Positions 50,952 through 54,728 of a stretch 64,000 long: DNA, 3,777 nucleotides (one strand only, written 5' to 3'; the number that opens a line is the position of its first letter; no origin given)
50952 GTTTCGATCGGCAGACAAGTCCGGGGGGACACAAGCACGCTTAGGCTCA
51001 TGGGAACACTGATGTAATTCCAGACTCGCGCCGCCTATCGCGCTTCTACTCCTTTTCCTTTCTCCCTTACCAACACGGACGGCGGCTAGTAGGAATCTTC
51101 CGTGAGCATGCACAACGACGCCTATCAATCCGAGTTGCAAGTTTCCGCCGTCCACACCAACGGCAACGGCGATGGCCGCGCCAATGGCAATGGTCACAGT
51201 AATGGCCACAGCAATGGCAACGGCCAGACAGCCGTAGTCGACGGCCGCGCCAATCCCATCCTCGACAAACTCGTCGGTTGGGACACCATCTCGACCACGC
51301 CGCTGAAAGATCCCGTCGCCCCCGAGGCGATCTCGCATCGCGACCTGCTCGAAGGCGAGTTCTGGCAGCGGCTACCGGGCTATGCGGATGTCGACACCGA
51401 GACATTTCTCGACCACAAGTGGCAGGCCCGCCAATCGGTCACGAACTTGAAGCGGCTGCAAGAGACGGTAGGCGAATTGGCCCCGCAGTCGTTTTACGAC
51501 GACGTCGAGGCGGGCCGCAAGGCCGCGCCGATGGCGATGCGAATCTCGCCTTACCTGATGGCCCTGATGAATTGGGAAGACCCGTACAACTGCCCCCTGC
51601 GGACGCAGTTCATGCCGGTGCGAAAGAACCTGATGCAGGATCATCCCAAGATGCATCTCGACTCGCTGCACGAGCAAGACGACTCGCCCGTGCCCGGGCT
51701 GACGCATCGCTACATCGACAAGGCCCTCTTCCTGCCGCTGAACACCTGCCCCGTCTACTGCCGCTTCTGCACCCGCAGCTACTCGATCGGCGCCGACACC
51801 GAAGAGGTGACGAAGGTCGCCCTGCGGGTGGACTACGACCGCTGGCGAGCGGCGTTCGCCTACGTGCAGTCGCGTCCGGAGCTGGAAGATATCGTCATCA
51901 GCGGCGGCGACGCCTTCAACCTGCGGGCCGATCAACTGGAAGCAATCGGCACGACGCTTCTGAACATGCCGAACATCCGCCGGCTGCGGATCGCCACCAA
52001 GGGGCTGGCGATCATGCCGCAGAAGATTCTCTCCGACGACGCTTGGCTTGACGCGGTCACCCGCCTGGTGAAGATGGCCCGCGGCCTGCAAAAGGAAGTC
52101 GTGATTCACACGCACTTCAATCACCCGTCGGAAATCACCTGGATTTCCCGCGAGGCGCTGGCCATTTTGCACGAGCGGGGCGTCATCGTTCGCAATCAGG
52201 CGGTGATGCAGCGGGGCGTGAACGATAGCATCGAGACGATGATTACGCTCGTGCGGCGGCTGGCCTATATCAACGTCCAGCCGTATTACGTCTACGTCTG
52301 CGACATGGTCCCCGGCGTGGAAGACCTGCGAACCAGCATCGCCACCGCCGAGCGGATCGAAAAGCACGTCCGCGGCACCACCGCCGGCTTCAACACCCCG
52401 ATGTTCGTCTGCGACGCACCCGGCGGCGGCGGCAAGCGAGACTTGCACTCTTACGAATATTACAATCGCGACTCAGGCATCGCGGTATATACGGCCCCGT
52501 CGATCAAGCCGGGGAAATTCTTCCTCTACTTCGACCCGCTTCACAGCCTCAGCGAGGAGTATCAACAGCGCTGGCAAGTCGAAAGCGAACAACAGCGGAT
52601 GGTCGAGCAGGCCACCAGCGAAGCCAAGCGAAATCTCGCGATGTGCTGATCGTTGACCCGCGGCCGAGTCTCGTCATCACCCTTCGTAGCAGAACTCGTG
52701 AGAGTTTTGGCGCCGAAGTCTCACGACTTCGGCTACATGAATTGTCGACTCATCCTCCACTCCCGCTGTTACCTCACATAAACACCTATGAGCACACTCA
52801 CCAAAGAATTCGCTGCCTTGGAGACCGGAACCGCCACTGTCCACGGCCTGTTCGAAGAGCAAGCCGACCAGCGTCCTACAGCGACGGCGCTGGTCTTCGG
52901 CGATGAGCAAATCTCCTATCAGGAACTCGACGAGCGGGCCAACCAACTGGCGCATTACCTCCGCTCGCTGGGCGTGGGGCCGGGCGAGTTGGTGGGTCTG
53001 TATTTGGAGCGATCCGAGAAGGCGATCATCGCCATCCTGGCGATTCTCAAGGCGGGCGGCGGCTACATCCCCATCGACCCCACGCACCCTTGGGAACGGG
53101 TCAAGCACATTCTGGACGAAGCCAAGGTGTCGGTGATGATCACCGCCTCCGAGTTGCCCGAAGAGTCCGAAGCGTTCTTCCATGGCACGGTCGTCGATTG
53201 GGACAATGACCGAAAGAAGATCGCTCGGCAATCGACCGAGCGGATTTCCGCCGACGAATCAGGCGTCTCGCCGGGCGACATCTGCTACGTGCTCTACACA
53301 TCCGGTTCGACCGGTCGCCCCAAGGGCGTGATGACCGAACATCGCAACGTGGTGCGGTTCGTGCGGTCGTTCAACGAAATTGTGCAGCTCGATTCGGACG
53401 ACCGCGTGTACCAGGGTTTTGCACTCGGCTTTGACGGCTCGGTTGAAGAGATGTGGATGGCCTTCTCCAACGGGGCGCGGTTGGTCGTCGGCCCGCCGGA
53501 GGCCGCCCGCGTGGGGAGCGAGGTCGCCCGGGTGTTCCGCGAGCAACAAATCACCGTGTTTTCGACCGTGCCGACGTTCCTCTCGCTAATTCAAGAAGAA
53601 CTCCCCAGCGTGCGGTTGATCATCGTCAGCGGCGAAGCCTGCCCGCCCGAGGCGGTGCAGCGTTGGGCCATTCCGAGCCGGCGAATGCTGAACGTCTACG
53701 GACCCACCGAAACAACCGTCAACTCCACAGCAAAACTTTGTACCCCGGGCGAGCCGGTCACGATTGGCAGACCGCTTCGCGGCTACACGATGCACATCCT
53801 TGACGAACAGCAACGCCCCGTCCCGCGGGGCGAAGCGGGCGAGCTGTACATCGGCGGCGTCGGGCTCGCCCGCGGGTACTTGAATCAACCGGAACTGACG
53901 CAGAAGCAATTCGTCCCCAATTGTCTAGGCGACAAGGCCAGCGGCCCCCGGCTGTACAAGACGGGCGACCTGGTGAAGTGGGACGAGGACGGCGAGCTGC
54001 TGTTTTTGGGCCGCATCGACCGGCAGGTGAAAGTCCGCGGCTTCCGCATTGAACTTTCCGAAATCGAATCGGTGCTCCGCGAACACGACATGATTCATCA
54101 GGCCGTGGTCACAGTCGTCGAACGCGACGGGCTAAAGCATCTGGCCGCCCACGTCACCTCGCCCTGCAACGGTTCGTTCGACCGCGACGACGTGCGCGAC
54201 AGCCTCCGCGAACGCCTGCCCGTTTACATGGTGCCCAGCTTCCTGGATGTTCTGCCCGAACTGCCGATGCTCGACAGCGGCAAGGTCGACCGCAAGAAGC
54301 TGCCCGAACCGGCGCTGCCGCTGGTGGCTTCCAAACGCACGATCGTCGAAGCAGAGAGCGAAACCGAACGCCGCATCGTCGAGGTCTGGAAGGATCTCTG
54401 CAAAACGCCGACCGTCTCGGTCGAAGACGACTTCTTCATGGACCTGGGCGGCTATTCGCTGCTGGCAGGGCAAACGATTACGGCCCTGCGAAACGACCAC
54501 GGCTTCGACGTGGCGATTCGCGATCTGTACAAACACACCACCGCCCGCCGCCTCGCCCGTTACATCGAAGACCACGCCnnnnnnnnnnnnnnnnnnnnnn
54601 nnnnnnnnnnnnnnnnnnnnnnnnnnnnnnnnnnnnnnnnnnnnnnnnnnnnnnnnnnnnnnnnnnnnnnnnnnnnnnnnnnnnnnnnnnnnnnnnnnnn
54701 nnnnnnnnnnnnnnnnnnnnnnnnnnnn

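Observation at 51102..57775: KamA + epsilon-poly-lysine-synthetase-like NRPS + C45 hydrolase: predicted homopoly(beta-lysine/lysine) pathway in a planctomycete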

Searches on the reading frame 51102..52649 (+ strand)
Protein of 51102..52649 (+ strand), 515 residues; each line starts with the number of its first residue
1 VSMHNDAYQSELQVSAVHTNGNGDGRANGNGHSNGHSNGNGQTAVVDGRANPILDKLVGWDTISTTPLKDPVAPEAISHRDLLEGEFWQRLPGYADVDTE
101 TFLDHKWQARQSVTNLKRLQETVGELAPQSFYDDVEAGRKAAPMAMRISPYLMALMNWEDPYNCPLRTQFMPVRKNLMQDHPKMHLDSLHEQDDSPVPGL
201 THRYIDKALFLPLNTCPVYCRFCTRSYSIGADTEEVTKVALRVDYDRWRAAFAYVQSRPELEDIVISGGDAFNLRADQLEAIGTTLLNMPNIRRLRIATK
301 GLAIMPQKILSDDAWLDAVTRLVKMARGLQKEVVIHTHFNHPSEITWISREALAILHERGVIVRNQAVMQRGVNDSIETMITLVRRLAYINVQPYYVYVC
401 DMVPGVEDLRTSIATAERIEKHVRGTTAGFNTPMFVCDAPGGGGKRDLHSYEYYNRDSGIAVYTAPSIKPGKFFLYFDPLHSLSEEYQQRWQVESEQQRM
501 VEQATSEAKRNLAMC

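Call 6: search_protein_families(library=ncbifam, proteins=[window:51102-52649:+], max_evalue=0.001)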
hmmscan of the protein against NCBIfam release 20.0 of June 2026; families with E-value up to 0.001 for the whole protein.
window:51102-52649:+ (515 aa): 6 families
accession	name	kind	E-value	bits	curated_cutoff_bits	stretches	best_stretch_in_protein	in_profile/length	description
TIGR03820.1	lys_2_3_AblA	equivalog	6.1e-76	255.8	525.4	1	98-448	3-333/417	lysine 2,3-aminomutase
TIGR00238.1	TIGR00238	subfamily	2.8e-71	240.2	199.2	1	94-441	6-331/331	KamA family radical SAM protein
TIGR04468.1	arg_2_3_am_muta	equivalog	4.2e-60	203.6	600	1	103-456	3-335/351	arginine 2,3-aminomutase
TIGR04368.1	Glu_2_3_NH3_mut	equivalog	4.3e-60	203.4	650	1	96-448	49-377/404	glutamate 2,3-aminomutase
TIGR03822.1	AblA_like_2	hypoth_equivalog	2.3e-58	197.7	396.25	1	140-448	24-315/321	lysine-2,3-aminomutase-like protein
TIGR03821.1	EFP_modif_epmB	equivalog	1.5e-50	172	369.3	1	111-445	7-318/321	EF-P beta-lysylation protein EpmB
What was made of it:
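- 51102..52649 (+): kamA-like gene: a KamA-family radical-SAM/PLP 2,3-aminomutase, the predicted lysine-to-beta-lysine step. ATG 51108 is an alternative start. TIGR00238 scores 240 bits against a cut-off of 199 (call 6).
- On Lysine 2,3-aminomutase (KamA/AblA): 255.8 bits (call 6).
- Closest known: Lysine 2,3-aminomutase of Clostridium subterminale. Different: It scores below the AblA equivalog cut-off (call 6).
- Checked: It passes the KamA-family model TIGR00238 (240 bits, cut-off 199; call 6).
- KamA fails the equivalog cut-offs for the lysine, arginine and glutamate aminomutases alike (call 6). The EpmB and AblA models both give partial scores (call 6).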

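Call 7: search_protein_families(library=pfam, proteins=[window:51102-52649:+], max_evalue=0.001)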
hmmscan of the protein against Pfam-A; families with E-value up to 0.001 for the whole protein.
window:51102-52649:+ (515 aa): 2 families
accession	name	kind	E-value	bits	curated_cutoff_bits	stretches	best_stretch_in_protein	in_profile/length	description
PF12544.13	LAM_C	-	4.3e-06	27.3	26.7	1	422-448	3-29/127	Lysine-2,3-aminomutase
PF04055.27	Radical_SAM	-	7.3e-05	23.4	29.5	1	213-382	4-164/166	Radical SAM superfamily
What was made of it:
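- On Lysine 2,3-aminomutase (KamA/AblA): Only model positions 3-29 of 127 match (call 7).
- Closest known: Lysine 2,3-aminomutase of Clostridium subterminale. Different: Nearly all of the LAM C-terminal domain is missing (call 7).
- The family thresholds are passed (call 6) and no C or TE domain is found (call 7). It matches only the first 29 of the 127 positions of the LAM C-terminal domain (calls 6, 7).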

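Call 9: search_solved_structures(query=window:51102-52649:+, show_alignments=2)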
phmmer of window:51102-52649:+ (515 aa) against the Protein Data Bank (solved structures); distinct sequences matched with E-value up to 0.001: 1.
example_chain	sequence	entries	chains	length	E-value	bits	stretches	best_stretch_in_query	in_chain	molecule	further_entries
2a5h_A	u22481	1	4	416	2.3e-62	214.6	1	94-448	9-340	L-lysine 2,3-aminomutase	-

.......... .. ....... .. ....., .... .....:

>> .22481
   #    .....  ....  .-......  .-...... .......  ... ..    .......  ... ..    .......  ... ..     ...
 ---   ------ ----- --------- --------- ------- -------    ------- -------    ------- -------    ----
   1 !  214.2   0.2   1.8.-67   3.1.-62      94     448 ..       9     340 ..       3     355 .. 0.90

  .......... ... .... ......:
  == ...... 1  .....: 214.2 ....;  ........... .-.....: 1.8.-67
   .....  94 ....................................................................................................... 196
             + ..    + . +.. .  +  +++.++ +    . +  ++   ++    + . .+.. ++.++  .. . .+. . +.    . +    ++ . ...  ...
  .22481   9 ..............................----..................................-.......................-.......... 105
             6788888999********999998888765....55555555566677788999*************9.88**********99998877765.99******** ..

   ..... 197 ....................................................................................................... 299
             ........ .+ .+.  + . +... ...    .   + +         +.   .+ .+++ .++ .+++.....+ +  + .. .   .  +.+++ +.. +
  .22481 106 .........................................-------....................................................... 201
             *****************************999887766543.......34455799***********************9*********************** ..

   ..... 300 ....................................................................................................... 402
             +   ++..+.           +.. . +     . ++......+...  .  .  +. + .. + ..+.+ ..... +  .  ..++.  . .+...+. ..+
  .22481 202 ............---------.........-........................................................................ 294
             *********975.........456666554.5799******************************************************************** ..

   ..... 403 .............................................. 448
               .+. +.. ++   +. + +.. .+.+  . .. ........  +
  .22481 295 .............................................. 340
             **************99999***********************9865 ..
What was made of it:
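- On Lysine 2,3-aminomutase (KamA/AblA): Alignment to 2A5H (call 9).
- Closest known: Lysine 2,3-aminomutase of Clostridium subterminale. Same: The radical-SAM CxxxCxxC motif, the PLP-binding lysine, and Asp293 and Asp330 are all conserved (call 9).
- Checked: It aligns with Clostridium lysine 2,3-aminomutase 2A5H at E 2e-62 (call 9).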

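Call 19: list_cluster_members(proteins=[P0001, window:51102-52649:+, window:56771-57775:+])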
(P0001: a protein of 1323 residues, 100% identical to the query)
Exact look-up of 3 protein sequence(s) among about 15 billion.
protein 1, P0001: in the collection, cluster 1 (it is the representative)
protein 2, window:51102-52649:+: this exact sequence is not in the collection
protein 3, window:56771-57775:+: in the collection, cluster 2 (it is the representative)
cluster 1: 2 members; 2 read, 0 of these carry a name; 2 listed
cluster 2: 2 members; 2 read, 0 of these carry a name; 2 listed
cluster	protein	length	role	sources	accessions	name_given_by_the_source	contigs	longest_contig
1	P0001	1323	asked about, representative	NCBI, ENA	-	-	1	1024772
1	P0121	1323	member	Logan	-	-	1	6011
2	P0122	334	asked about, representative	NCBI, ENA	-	-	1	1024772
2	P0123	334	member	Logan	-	-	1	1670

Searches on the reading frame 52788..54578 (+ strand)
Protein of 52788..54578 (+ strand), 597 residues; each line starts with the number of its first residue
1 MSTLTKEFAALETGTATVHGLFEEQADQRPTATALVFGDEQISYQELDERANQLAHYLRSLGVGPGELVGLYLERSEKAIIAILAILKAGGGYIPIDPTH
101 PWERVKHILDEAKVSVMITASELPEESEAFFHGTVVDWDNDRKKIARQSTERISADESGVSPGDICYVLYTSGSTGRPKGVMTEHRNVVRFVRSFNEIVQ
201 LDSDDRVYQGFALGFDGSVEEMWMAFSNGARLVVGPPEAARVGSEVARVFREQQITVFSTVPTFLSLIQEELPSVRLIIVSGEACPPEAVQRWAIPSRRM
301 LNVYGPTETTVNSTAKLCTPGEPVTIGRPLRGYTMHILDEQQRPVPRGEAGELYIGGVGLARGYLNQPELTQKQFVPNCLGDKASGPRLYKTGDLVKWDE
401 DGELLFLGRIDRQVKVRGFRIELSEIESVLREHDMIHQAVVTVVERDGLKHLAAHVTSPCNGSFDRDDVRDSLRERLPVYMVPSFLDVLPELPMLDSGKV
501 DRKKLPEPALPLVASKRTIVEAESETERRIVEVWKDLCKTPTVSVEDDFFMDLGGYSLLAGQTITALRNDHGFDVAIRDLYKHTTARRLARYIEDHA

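Call 11: search_solved_structures(query=window:52788-54578:+, max_evalue=1e-40, show_alignments=0)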
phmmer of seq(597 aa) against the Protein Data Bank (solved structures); distinct sequences matched with E-value up to 1e-40: 76 (the best 60 are shown).
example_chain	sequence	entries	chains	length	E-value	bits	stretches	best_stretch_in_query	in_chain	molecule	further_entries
6mfz_A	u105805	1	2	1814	8.9e-198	661.4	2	18-593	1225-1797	Linear gramicidin synthase subunit A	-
9be3_A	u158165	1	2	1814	8.9e-198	661.4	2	18-593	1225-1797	Linear gramicidin synthase subunit A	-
9meh_A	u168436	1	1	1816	9e-198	661.4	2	18-593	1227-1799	Linear gramicidin synthase subunit A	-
9be4_A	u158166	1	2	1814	3.5e-197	659.4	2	18-593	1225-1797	Linear gramicidin synthase subunit A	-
6mfy_A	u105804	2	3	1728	2.2e-191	640.3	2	18-515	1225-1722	Linear gramicidin synthase subunit A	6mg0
8xjz_C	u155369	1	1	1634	1.3e-149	502.4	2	29-517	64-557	Peptide synthetase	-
5u89_A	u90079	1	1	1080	1.6e-115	389.9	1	21-595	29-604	Amino acid adenylation domain protein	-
9bfd_A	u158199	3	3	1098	5.5e-114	384.8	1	17-594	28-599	Tyrocidine synthase 1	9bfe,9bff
8jbr_A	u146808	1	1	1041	8.7e-114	384.1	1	16-591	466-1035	McyA protein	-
9bfd_B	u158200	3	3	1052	3.1e-110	372.4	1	10-594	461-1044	Tyrocidine synthase 2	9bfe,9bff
6p1j_A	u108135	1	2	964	9e-109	367.5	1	14-505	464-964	Txo2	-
1amu_A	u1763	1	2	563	1.7e-107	363.3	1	16-538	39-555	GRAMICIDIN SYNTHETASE 1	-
6n8e_A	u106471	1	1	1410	5.4e-107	361.7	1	16-595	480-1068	holo-ObiF1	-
4d4g_A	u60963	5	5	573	5.5e-107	361.6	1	17-537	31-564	APNAA1 | APNA A1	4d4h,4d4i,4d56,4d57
8hlk_A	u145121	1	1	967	5.7e-103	348.4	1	17-508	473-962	Microcystin synthetase B (Fragment)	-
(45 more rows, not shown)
